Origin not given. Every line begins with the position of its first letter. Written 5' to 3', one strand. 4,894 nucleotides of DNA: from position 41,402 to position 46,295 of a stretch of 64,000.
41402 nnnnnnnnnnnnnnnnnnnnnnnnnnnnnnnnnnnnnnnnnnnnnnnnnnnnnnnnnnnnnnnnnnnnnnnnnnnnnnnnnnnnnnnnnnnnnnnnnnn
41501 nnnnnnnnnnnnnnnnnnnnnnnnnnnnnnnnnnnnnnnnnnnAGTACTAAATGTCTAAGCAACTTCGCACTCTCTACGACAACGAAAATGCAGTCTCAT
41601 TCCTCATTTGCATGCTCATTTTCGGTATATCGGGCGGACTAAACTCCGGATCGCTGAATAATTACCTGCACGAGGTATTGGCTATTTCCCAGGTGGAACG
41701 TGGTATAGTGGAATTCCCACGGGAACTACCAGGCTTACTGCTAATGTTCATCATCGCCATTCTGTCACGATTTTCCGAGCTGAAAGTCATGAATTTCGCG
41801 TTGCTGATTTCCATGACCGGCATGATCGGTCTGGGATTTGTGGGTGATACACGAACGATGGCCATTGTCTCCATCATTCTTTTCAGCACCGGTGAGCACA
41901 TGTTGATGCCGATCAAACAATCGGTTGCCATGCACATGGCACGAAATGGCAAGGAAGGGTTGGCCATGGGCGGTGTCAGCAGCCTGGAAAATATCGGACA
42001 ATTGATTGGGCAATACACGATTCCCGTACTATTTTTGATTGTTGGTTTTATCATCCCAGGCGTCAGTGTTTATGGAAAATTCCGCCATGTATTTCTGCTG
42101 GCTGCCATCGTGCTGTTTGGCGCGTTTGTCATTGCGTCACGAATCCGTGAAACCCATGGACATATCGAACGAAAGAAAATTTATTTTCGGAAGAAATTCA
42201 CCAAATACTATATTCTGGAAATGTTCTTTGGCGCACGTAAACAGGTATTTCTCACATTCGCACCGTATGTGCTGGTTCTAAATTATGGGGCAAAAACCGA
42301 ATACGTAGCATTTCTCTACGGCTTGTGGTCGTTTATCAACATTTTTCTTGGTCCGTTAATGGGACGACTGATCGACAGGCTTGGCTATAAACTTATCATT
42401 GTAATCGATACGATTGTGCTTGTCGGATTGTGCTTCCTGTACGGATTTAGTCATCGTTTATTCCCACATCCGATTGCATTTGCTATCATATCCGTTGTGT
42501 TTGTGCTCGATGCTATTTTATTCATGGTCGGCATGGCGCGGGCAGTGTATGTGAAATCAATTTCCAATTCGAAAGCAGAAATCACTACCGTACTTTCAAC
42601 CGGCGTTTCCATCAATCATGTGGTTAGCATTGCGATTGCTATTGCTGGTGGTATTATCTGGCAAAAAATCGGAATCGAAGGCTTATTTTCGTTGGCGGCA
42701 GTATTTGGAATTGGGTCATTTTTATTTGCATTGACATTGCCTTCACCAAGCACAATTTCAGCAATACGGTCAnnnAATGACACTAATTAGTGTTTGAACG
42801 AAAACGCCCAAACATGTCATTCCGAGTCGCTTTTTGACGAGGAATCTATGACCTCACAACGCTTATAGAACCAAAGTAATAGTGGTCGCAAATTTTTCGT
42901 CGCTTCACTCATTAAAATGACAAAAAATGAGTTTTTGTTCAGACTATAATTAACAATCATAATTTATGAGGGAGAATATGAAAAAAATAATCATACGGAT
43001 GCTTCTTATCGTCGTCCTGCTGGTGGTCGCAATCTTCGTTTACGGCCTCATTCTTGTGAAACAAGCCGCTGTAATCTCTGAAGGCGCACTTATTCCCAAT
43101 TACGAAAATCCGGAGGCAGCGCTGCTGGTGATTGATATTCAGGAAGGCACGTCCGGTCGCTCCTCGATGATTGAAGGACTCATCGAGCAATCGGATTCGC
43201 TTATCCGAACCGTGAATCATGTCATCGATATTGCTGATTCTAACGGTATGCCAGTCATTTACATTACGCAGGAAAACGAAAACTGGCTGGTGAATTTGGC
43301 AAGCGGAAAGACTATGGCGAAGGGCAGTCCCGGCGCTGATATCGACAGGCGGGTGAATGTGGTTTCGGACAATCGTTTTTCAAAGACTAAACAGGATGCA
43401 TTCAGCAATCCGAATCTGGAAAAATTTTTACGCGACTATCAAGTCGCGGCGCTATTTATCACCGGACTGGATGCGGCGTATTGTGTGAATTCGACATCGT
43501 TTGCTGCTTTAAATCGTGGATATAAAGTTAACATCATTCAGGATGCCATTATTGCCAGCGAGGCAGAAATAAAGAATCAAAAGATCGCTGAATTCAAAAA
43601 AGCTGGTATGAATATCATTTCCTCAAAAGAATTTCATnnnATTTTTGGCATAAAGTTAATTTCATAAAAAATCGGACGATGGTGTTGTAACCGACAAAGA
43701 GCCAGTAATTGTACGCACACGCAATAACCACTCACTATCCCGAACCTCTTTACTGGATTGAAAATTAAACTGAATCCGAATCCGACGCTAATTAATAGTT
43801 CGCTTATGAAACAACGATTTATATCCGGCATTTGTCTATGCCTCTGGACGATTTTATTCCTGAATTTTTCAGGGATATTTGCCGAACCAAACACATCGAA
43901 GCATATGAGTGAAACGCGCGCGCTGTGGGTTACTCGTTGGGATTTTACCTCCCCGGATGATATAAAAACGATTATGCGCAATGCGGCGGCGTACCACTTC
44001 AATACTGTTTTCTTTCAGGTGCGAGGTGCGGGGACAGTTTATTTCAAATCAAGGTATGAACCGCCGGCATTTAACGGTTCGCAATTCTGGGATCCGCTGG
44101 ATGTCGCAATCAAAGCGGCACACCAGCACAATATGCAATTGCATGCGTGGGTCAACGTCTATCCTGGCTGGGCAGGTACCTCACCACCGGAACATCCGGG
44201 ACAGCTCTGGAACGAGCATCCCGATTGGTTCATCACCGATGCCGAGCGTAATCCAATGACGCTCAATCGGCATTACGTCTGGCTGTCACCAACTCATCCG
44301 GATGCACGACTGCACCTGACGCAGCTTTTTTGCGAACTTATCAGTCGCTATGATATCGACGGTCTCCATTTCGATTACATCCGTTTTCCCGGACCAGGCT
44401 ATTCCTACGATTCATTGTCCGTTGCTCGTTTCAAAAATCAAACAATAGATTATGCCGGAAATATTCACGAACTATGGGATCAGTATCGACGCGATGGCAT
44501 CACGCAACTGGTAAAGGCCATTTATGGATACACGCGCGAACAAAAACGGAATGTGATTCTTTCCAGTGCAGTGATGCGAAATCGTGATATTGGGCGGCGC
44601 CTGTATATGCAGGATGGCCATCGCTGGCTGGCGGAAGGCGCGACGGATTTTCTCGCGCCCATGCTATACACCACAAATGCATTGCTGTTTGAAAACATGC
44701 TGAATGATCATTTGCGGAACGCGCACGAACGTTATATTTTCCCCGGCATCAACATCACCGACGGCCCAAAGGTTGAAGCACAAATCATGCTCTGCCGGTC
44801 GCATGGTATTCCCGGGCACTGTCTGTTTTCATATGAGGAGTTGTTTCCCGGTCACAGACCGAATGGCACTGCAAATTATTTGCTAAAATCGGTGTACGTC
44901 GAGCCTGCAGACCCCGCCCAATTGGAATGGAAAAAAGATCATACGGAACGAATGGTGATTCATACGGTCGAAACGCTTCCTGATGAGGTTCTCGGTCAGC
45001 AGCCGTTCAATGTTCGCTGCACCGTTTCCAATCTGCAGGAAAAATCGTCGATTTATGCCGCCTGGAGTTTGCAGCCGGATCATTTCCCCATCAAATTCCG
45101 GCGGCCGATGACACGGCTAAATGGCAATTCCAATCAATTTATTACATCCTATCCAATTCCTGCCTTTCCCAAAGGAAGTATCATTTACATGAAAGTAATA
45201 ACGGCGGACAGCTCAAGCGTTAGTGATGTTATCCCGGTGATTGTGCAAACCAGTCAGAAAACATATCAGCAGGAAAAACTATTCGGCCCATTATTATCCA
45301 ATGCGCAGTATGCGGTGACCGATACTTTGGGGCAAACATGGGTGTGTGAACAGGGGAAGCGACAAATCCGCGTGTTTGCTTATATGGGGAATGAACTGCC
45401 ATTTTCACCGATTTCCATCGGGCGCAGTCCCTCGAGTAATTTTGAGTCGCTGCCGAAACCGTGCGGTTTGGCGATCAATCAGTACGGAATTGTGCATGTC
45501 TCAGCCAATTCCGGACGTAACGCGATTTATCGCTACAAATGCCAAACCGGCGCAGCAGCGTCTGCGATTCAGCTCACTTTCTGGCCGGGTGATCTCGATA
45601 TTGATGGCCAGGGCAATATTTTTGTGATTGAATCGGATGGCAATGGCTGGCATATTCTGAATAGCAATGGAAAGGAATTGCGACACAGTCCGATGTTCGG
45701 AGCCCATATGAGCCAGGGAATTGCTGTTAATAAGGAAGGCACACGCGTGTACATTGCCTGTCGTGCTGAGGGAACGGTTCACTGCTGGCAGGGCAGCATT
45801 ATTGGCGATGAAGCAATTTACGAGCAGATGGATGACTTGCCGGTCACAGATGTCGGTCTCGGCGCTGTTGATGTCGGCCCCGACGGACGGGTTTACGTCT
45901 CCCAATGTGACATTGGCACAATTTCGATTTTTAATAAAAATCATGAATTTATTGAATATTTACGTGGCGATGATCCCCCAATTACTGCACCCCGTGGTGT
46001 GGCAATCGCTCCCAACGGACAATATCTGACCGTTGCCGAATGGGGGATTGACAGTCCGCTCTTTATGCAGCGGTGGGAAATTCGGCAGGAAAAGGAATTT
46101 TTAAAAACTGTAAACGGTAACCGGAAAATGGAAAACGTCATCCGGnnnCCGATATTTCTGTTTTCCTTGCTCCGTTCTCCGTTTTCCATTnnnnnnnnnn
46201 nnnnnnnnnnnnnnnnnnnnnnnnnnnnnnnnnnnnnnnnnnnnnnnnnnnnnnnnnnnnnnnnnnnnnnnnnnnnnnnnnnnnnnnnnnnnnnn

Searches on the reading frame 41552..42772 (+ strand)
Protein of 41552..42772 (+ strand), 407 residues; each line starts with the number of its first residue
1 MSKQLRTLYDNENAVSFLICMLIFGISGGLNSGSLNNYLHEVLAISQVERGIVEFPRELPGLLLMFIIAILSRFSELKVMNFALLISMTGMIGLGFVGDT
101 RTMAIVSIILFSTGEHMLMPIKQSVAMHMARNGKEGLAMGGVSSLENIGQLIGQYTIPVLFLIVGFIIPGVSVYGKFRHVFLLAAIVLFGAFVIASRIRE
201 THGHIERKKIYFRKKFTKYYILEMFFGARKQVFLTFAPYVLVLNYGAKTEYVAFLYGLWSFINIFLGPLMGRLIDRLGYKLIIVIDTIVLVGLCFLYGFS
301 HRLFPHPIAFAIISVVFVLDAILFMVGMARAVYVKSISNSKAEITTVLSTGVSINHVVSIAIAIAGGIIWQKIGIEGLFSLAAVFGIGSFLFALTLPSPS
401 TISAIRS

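Call 6: search_protein_families(library=pfam, proteins=[window:41552-42772:+], max_evalue=0.001)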
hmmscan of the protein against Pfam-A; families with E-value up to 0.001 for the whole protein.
window:41552-42772:+ (407 aa): 1 family
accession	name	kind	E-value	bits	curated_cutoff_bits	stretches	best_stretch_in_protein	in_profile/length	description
PF07690.21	MFS_1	-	2.8e-18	66.4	33.4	1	18-350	2-337/347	Major Facilitator Superfamily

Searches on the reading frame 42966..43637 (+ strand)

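Call 6: search_protein_families(library=pfam, proteins=[window:42966-43637:+], max_evalue=0.001)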
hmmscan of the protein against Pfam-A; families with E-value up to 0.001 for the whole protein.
window:42966-43637:+ (224 aa): 1 family
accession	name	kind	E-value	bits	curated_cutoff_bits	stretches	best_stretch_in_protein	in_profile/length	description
PF00857.26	Isochorismatase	-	5.9e-29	101.8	27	1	51-221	1-174/175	Isochorismatase domain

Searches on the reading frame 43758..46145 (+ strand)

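Call 6: search_protein_families(library=pfam, proteins=[window:43758-46145:+], max_evalue=0.001)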
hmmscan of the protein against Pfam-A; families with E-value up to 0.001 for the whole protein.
window:43758-46145:+ (796 aa): 2 families
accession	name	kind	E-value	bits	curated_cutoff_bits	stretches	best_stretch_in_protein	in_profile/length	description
PF02638.21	GHL10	-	2.2e-31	109.6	27.9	1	53-309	2-266/311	Glycosyl hydrolase-like 10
PF13200.12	DUF4015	-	9.1e-07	28.7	27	1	55-251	1-168/313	Putative glycosyl hydrolase domain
